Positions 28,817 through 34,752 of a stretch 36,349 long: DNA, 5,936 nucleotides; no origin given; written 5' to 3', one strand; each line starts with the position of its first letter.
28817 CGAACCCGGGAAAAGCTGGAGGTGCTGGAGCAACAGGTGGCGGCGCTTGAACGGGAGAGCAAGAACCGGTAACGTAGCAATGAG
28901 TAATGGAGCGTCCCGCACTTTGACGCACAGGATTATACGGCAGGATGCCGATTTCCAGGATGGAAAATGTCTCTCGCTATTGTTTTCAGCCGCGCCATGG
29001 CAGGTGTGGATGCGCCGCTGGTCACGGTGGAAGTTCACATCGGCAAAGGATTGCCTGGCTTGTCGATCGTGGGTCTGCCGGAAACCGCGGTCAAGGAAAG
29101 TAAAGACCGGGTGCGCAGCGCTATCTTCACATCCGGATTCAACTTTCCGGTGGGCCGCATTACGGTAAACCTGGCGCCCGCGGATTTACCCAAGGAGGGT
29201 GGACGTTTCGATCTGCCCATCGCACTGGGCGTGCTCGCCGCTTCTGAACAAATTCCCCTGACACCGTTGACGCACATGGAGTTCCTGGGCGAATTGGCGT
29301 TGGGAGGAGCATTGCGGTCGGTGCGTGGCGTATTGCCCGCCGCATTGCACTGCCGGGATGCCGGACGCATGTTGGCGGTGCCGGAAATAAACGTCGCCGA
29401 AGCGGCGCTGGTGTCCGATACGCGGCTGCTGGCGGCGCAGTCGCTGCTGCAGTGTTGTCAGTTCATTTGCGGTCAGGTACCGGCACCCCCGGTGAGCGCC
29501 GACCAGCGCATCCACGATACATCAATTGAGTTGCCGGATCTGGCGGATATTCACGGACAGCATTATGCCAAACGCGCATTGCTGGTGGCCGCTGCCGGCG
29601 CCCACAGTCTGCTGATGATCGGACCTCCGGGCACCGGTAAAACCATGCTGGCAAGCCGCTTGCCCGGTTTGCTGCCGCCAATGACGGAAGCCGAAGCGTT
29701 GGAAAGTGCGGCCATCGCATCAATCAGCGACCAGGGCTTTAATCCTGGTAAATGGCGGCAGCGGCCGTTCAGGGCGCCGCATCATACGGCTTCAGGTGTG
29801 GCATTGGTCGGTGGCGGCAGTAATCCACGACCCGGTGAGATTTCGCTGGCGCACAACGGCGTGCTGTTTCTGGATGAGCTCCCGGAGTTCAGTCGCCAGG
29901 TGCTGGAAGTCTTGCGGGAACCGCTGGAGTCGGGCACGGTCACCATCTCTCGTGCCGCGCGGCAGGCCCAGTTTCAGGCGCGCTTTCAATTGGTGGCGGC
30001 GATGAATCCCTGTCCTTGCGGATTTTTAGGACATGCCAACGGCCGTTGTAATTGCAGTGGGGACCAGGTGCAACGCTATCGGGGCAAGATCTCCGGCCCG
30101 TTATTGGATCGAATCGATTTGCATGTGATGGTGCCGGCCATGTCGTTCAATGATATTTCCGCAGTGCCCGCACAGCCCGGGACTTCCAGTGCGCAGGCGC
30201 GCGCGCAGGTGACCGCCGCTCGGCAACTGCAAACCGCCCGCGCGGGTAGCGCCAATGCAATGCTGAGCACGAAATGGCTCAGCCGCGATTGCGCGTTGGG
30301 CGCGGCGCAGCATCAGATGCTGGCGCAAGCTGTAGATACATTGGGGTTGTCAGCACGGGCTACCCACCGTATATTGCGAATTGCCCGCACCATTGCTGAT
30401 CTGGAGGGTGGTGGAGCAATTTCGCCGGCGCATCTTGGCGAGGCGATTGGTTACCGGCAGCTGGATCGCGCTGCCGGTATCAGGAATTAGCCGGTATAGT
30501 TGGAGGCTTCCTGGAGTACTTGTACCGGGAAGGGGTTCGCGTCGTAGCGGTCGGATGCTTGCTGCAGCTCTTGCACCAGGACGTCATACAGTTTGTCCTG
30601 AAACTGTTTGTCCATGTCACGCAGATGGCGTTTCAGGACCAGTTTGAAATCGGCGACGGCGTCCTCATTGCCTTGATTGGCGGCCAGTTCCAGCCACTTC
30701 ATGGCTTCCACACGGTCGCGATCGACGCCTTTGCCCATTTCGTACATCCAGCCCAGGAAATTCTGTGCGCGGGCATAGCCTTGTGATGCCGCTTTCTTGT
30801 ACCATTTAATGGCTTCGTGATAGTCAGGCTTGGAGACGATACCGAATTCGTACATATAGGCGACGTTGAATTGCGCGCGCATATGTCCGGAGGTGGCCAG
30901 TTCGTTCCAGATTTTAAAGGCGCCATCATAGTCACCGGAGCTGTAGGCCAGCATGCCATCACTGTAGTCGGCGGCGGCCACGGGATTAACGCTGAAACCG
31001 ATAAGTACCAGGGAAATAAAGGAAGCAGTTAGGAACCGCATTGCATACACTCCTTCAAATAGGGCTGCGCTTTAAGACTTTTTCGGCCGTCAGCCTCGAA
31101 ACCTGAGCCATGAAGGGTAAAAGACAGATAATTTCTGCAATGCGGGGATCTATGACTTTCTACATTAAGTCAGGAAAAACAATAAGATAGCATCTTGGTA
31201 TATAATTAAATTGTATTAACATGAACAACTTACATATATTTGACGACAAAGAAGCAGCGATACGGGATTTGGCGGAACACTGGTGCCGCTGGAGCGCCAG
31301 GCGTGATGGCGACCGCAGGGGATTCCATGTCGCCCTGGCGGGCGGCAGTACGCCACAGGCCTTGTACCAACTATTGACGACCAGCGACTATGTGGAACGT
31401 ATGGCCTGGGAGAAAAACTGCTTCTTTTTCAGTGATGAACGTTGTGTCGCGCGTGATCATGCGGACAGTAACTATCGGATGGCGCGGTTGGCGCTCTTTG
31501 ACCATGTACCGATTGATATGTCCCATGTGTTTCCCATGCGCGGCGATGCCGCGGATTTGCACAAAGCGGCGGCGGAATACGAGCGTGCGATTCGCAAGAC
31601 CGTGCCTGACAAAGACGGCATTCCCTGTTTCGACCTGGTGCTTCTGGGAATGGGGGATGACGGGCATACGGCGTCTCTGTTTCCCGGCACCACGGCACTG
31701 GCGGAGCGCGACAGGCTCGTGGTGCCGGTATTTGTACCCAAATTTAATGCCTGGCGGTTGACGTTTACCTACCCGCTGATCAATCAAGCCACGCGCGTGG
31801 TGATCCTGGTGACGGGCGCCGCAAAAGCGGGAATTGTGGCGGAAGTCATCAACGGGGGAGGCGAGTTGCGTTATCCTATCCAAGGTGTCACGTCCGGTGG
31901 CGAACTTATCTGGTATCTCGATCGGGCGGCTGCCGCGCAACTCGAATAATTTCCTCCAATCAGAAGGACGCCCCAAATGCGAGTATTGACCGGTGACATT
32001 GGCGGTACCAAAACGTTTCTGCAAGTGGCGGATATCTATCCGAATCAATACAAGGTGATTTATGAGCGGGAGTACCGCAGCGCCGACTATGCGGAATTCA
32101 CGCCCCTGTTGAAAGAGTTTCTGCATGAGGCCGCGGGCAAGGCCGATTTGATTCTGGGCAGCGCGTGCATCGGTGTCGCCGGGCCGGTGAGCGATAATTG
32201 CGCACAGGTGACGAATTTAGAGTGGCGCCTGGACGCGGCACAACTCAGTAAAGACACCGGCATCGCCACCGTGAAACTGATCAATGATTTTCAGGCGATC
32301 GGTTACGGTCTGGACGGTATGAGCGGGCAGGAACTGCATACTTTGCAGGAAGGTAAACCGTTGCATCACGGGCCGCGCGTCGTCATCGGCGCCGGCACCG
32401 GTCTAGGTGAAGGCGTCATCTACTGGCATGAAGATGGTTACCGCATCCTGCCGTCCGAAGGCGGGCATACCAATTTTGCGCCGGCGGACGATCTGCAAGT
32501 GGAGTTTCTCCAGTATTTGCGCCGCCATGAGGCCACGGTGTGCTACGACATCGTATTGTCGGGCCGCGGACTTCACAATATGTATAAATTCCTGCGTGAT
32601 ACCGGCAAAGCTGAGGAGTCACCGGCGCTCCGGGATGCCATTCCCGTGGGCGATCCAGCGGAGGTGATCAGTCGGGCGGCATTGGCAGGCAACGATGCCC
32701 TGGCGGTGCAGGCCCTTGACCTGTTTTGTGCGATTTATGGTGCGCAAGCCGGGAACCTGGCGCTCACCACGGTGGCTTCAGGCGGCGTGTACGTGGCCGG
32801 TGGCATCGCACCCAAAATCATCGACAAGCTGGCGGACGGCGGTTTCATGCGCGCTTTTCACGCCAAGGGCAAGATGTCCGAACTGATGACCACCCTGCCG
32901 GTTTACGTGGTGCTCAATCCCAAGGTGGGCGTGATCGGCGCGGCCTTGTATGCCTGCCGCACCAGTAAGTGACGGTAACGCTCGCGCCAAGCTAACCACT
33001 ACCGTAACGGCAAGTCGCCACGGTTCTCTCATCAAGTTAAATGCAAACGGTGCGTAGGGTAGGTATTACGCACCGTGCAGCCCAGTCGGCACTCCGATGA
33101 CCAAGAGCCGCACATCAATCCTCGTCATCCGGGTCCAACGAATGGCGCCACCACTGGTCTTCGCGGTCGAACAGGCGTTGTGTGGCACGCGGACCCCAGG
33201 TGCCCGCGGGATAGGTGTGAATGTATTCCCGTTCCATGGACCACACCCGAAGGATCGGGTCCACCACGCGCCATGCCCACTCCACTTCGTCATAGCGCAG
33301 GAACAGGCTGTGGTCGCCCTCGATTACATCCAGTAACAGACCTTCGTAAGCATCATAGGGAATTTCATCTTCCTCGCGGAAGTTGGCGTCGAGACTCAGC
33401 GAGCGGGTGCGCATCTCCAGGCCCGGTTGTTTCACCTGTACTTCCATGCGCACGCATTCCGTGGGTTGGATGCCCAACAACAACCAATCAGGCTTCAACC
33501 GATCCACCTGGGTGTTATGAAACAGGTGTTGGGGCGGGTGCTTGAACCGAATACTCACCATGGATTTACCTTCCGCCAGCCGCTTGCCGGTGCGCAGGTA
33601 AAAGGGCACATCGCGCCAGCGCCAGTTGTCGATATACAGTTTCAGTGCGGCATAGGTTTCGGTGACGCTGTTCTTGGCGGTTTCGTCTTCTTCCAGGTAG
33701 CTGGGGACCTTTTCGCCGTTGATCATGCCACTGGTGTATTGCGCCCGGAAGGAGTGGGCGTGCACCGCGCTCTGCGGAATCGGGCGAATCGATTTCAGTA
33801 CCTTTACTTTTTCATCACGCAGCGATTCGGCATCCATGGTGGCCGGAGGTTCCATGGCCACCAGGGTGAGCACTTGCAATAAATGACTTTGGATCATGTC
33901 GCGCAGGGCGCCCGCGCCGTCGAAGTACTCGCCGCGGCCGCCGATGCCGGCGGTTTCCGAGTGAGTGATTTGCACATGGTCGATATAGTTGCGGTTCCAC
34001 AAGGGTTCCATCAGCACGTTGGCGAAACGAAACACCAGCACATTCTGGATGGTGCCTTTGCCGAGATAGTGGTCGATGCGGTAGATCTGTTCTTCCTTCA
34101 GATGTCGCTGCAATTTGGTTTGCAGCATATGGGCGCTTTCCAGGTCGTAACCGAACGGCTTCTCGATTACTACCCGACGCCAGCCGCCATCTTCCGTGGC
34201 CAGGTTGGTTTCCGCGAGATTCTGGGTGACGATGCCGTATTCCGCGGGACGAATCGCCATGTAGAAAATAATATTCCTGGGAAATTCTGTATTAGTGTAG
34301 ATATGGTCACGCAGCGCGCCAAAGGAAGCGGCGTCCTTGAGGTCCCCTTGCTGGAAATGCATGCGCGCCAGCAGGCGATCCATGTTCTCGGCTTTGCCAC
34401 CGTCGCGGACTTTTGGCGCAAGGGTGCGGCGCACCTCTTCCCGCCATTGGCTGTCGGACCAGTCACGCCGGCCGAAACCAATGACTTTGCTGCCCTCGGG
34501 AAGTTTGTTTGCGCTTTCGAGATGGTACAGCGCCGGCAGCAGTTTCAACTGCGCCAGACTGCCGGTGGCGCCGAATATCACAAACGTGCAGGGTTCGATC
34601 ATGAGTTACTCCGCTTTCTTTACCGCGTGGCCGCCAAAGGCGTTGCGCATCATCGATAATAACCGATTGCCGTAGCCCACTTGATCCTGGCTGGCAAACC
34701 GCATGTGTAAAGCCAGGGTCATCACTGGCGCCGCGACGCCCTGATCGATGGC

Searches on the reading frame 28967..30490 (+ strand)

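Call 10: search_protein_families(library=ncbifam, proteins=[window:28967-30490:+])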
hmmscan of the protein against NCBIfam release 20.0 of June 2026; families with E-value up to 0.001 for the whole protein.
window:28967-30490:+ (507 aa): 12 families
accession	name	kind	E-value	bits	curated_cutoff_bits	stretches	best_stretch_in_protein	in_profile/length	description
TIGR00368.1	TIGR00368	hypoth_equivalog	1.2e-189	631.1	362.4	1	6-497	1-499/499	YifB family Mg chelatase-like AAA ATPase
NF007365.0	PRK09862.1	equivalog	2.3e-166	554.3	530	1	1-501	1-496/506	YifB family Mg chelatase-like AAA ATPase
TIGR02442.1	Cob-chelat-sub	hypoth_equivalog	9.7e-13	47.4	779.45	1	279-348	110-179/641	putative cobaltochelatase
NF038308.1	RNA_repair_RtcR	equivalog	1.1e-07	31.1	650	1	283-347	265-327/530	RNA repair transcriptional activator RtcR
TIGR00764.1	lon_rel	equivalog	4.1e-07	29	516.6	0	194-239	19-64/608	ATP-dependent protease LonB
TIGR02902.1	spore_lonB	equivalog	7.1e-07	28.2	723.3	0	193-321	65-200/531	ATP-dependent protease LonB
TIGR02031.1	BchD-ChlD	equivalog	1.8e-05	23.6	499.55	1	201-501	3-270/608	magnesium chelatase ATPase subunit D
TIGR02030.1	BchI-ChlI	equivalog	4.3e-05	22.8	466.95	0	279-348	114-183/337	magnesium chelatase ATPase subunit I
NF000868.0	PRK00080.1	equivalog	4.9e-05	22.4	282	0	183-230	15-69/330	Holliday junction branch migration DNA helicase RuvB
NF040949.1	minchrom_main_MCM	domain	5.1e-05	21.7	940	1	290-349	382-441/682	minichromosome maintenance protein MCM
TIGR02903.1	spore_lon_C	equivalog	9.2e-05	21.1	678.8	0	191-229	152-192/615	Lon family ATP-dependent protease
TIGR02974.1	phageshock_pspF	equivalog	0.00014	21.2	443.55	0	283-347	80-142/336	phage shock protein operon transcriptional activator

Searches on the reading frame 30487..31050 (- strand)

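Call 48: search_protein_families(library=pfam, proteins=[window:30487-31050:-])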
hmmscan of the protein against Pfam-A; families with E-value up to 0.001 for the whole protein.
window:30487-31050:- (187 aa): 1 family
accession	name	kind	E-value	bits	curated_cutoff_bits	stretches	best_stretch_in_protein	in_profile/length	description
PF08238.18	Sel1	-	5.5e-24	84.2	30.7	2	59-92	3-36/36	Sel1 repeat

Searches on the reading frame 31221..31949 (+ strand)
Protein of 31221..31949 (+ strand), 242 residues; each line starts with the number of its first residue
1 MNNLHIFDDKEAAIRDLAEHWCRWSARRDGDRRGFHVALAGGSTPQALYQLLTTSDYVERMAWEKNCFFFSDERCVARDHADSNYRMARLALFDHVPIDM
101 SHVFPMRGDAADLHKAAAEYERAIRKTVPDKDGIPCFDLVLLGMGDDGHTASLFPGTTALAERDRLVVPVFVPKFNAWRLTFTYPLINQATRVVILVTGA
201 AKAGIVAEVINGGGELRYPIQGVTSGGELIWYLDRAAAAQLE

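Call 10: search_protein_families(library=ncbifam, proteins=[window:31221-31949:+])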
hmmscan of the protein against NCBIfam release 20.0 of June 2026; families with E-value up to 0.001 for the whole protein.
window:31221-31949:+ (242 aa): 7 families
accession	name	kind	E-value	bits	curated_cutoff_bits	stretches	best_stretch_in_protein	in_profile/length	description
TIGR01198.1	pgl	equivalog_domain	4.6e-61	206.3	124.45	1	7-241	2-234/234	6-phosphogluconolactonase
TIGR00502.1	nagB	equivalog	2.3e-17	63.2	236.9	1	32-167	32-160/259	glucosamine-6-phosphate deaminase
NF002557.0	PRK02122.1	subfamily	3.9e-17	61.6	384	1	4-241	31-275/653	glucosamine-6-phosphate deaminase-like protein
NF001684.0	PRK00443.1-4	subfamily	1.7e-15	57.3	326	1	37-166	32-154/260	glucosamine-6-phosphate deaminase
NF009022.0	PRK12358.1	equivalog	3.6e-14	52.9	247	1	33-242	28-238/239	glucosamine-6-phosphate deaminase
NF001685.0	PRK00443.1-5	equivalog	6.1e-11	42.1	513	1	29-167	29-160/266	glucosamine-6-phosphate deaminase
NF001682.0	PRK00443.1-1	equivalog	0.0004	19.8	528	0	78-158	68-140/262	glucosamine-6-phosphate deaminase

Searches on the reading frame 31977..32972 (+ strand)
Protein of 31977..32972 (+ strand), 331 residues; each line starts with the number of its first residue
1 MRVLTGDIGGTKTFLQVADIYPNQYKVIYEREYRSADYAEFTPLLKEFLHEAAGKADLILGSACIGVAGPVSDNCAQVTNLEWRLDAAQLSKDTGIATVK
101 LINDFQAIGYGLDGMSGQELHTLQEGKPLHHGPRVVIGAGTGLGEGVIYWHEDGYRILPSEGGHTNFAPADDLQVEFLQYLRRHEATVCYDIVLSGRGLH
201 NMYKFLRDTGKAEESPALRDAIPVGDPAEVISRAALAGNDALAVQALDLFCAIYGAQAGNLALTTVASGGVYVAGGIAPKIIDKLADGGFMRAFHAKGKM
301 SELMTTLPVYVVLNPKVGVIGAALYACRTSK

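Call 10: search_protein_families(library=ncbifam, proteins=[window:31977-32972:+])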
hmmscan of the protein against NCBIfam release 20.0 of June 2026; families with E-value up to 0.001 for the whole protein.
window:31977-32972:+ (331 aa): 7 families
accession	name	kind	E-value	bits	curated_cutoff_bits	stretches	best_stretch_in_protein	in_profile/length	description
NF001415.0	PRK00292.1-2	equivalog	1.1e-106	357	333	1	3-328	4-343/346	glucokinase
TIGR00749.1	glk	equivalog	2.3e-89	299.8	225.45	1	4-323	1-315/315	glucokinase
NF001416.0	PRK00292.1-3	equivalog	6.1e-75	252.4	383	1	4-325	14-330/339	glucokinase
NF009073.0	PRK12408.1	subfamily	2.6e-68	230.6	240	1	3-325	18-331/338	glucokinase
NF001414.0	PRK00292.1-1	equivalog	5.2e-57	193.6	502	1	3-325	5-312/321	glucokinase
NF001417.0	PRK00292.1-4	equivalog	5.8e-55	186.3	468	1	3-329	15-327/342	glucokinase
NF010701.0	PRK14101.1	equivalog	2.9e-49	167.8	920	1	4-322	21-324/638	bifunctional transcriptional regulator/glucokinase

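Call 13: find_encoding_contigs(protein=window:31977-32972:+, flank=10000, max_places=6)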
Protein window:31977-32972:+ (331 aa): 1 contig read that carries it; 1 place shown.
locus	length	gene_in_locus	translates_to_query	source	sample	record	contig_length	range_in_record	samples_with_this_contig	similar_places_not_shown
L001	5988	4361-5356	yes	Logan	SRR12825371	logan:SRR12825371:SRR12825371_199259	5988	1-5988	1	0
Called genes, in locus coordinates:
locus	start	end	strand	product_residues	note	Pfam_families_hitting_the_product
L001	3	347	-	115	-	?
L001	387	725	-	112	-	PF00543:P-II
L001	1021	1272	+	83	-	PF04380:BMFP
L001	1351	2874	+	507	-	PF13541:ChlI, PF01078:Mg_chelatase, PF00158:Sigma54_activat (faint), PF07728:AAA_5, PF00493:MCM, PF13335:Mg_chelatase_C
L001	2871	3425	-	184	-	PF08238:Sel1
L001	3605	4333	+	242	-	PF01182:Glucosamine_iso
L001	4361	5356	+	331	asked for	PF02685:Glucokinase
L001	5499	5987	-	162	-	?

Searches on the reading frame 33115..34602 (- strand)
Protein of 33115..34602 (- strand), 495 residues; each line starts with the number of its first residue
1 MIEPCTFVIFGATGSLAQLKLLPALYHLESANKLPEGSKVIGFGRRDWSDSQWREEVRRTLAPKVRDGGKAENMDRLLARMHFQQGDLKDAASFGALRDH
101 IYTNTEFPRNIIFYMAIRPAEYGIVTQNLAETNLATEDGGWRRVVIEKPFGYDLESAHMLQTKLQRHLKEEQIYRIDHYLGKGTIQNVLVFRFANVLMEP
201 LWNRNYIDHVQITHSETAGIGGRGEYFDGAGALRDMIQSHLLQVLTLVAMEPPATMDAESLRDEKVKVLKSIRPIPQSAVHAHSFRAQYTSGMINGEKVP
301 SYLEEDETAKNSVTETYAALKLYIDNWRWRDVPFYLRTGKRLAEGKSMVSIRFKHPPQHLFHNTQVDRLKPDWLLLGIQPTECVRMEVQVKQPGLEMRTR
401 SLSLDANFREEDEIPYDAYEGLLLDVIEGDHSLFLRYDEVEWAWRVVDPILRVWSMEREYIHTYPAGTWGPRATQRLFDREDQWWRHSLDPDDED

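Call 10: search_protein_families(library=ncbifam, proteins=[window:33115-34602:-])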
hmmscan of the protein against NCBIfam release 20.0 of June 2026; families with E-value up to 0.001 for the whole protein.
window:33115-34602:- (495 aa): 3 families
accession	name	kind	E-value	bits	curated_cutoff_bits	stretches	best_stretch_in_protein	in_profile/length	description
TIGR00871.1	zwf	equivalog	4.2e-176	586.4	400.6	1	4-487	2-485/486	glucose-6-phosphate dehydrogenase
NF009492.0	PRK12853.1-3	equivalog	3.7e-129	431.7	428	1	4-483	9-469/472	glucose-6-phosphate dehydrogenase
NF004331.0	PRK05722.2-1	equivalog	1.5e-62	212.2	622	1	7-354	6-325/425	glucose-6-phosphate dehydrogenase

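Call 34: find_homologous_proteins(query=window:33115-34602:-, max_evalue=1e-100)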
Query window:33115-34602:- (495 aa): 7920 proteins with E <= 1e-100 among 8000 candidates; the best 120 are listed.
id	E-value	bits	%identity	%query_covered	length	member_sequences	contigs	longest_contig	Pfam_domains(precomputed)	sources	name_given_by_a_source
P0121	0.0e+0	1155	100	100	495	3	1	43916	PF02781.22,PF00479.29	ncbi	-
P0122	0.0e+0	1039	90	100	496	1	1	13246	PF02781.22,PF00479.29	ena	-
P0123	7.2e-271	917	78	100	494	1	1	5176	PF02781.22,PF00479.29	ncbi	-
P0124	2.8e-270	915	78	100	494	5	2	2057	PF02781.22,PF00479.29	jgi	jgi:glucose-6-phosphate 1-dehydrogenase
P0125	1.8e-264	896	77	100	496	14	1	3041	PF02781.22,PF00479.29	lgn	-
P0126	2.0e-264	896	77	100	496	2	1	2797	PF02781.22,PF00479.29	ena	-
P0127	2.1e-263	893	77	100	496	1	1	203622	PF02781.22,PF00479.29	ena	-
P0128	1.4e-262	890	76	100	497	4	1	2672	PF02781.22,PF00479.29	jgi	jgi:glucose-6-phosphate 1-dehydrogenase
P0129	2.0e-262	889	77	100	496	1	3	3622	PF02781.22,PF00479.29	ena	-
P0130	5.5e-262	888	76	100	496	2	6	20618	PF02781.22,PF00479.29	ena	-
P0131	9.6e-259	877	76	100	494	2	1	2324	PF02781.22,PF00479.29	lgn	-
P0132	8.5e-257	871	73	100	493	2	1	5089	PF02781.22,PF00479.29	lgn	-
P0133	2.8e-256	869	73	100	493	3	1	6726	PF02781.22,PF00479.29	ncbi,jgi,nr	ncbi:MAG: glucose-6-phosphate dehydrogenase [Gammaproteobacteria bacterium]|nr:glucose-6-phosphate d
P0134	2.6e-255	866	73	100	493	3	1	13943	PF02781.22,PF00479.29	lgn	-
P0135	1.1e-254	864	73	100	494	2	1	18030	PF02781.22,PF00479.29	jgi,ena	-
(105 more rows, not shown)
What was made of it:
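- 33115..34602 (-): Context: glucose-6-phosphate dehydrogenase gene. Its stop codon is 39 nt from E4. Calls 10 and 34.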

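Call 35: find_encoding_contigs(protein=P0122, flank=10000, max_places=3)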
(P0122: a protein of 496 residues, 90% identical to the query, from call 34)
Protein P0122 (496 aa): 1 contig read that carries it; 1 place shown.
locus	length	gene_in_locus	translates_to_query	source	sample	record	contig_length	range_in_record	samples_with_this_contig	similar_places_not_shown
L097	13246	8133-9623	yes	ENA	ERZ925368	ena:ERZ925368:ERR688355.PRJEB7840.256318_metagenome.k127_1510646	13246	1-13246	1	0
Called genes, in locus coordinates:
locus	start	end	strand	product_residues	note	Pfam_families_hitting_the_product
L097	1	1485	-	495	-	?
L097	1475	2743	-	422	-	PF00483:NTP_transferase, PF12804:NTP_transf_3 (weak), PF25247:LbH_GLGC (faint), PF24894:Hexapep_GlmU, PF25084:LbH_EIF2B (weak)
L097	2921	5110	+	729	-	PF22019:GlgB_N, PF02922:CBM_48, PF00128:Alpha-amylase (weak), PF02806:Alpha-amylase_C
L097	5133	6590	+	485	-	PF08323:Glyco_transf_5, PF20706:GT4-conflict (faint), PF13439:Glyco_transf_4, PF13579:Glyco_trans_4_4 (weak), PF00534:Glycos_transf_1, PF13692:Glyco_trans_1_4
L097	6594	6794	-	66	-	-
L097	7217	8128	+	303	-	PF02826:2-Hacid_dh_C (weak), PF03446:NAD_binding_2, PF00393:6PGD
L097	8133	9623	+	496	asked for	PF00479:G6PD_N, PF02781:G6PD_C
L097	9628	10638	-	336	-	PF02685:Glucokinase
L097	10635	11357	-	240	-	PF01182:Glucosamine_iso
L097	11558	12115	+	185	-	PF08238:Sel1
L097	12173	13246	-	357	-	?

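Call 36: find_encoding_contigs(protein=P0127, flank=10000, max_places=2)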
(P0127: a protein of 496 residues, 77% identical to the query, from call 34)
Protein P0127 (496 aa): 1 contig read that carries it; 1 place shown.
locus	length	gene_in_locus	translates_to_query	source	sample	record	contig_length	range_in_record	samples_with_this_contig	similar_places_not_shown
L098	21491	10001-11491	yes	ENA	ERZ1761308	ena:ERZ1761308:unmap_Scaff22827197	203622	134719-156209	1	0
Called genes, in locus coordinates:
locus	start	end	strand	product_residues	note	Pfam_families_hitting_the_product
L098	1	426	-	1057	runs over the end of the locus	PF00873:ACR_tran, PF03176:MMPL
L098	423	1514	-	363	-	PF25917:BSH_RND, PF25973:BSH_CzcB (faint), PF26077:BSH_Fcp1 (faint), PF25919:BSH_CusB (faint), PF25954:Beta-barrel_RND_2, PF25989:YknX_C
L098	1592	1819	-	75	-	-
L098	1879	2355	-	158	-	PF04970:LRAT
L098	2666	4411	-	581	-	PF02463:SMC_N (faint), PF11398:DUF2813 (faint), PF13175:AAA_15, PF13304:AAA_21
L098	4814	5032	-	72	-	-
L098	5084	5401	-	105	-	PF13560:HTH_31, PF01381:HTH_3, PF12844:HTH_19 (weak)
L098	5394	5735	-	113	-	PF05973:Gp49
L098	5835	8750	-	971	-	PF00486:Trans_reg_C, PF13191:AAA_16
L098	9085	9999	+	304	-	PF02826:2-Hacid_dh_C (weak), PF03446:NAD_binding_2, PF03807:F420_oxidored (weak), PF00393:6PGD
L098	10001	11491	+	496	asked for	PF00479:G6PD_N, PF02781:G6PD_C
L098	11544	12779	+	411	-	PF00083:Sugar_tr, PF07690:MFS_1, PF00083:Sugar_tr, PF07690:MFS_1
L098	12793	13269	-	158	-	PF07007:LprI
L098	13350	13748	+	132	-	PF01152:Bac_globin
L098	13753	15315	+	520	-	PF01943:Polysacc_synt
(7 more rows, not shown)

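Call 53: find_encoding_contigs(protein=P0121, flank=10000, max_places=4)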
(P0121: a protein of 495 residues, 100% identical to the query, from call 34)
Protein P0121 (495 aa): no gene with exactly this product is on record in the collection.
